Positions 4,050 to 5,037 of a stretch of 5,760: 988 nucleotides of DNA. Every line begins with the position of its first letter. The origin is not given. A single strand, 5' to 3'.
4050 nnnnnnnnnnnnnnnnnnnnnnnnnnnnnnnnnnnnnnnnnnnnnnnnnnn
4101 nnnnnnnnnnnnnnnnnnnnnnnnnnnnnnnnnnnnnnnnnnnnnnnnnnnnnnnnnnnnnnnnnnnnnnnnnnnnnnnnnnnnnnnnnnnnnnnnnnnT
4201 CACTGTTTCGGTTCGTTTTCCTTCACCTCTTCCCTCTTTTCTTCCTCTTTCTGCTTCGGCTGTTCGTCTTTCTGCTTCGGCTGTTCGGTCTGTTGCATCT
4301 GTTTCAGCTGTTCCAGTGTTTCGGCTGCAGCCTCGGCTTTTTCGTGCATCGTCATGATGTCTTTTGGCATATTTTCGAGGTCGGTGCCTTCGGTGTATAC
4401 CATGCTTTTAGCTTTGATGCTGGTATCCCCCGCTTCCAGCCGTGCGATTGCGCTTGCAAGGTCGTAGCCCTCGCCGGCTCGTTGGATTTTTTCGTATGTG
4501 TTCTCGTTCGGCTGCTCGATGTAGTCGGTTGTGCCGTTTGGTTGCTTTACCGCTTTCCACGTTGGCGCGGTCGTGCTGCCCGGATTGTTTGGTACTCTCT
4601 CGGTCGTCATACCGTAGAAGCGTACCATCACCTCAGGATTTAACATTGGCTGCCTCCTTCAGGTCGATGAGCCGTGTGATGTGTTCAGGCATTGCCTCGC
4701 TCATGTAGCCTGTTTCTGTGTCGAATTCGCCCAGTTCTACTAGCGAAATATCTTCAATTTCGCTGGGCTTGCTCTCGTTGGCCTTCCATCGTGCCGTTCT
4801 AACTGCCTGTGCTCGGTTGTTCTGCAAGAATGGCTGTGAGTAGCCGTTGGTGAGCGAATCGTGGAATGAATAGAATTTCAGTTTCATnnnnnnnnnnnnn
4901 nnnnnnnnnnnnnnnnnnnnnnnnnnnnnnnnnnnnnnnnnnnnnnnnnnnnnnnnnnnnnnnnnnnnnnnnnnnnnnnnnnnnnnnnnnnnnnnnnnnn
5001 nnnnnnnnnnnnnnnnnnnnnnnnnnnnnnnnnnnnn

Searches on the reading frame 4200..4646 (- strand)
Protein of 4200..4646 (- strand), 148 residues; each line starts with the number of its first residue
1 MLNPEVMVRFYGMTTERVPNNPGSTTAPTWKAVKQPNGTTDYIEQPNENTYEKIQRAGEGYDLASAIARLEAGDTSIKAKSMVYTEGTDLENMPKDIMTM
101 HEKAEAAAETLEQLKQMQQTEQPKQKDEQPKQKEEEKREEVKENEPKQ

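Call 4: search_protein_families(library=pfam, proteins=[window:4200-4646:-], max_evalue=0.01)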
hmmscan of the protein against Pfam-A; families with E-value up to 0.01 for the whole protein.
window:4200-4646:- (148 aa): 1 family
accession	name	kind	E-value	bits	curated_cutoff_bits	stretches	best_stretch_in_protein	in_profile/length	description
PF09675.16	Chlamy_scaf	-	3e-05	24.6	25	1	34-114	4-82/134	Chlamydia-phage Chp2 scaffold (Chlamy_scaf)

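Call 64: search_protein_families(library=phrogs, proteins=[window:4203-4646:-], max_evalue=0.001)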
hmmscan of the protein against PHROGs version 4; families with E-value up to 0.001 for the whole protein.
window:4203-4646:- (148 aa): 0 families

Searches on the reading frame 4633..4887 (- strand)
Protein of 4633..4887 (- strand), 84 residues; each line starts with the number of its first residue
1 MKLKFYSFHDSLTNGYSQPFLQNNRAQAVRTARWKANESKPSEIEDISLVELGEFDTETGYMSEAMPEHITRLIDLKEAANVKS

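Call 4: search_protein_families(library=pfam, proteins=[window:4633-4887:-], max_evalue=0.01)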
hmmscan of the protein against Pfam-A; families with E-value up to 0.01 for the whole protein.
window:4633-4887:- (84 aa): 1 family
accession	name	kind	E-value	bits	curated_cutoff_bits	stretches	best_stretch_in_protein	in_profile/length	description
PF20577.3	Phage_ORF5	-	6.5e-14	51.7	27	1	6-73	2-73/75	Phage ORF5 protein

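Call 64: search_protein_families(library=phrogs, proteins=[window:4636-4887:-], max_evalue=0.001)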
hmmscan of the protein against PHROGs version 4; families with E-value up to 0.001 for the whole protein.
window:4636-4887:- (84 aa): 1 family
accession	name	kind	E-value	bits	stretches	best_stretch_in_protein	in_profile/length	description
phrog_1670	-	DNA, RNA and nucleotide metabolism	1.6e-17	64.2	1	1-82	1-86/96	DNA binding protein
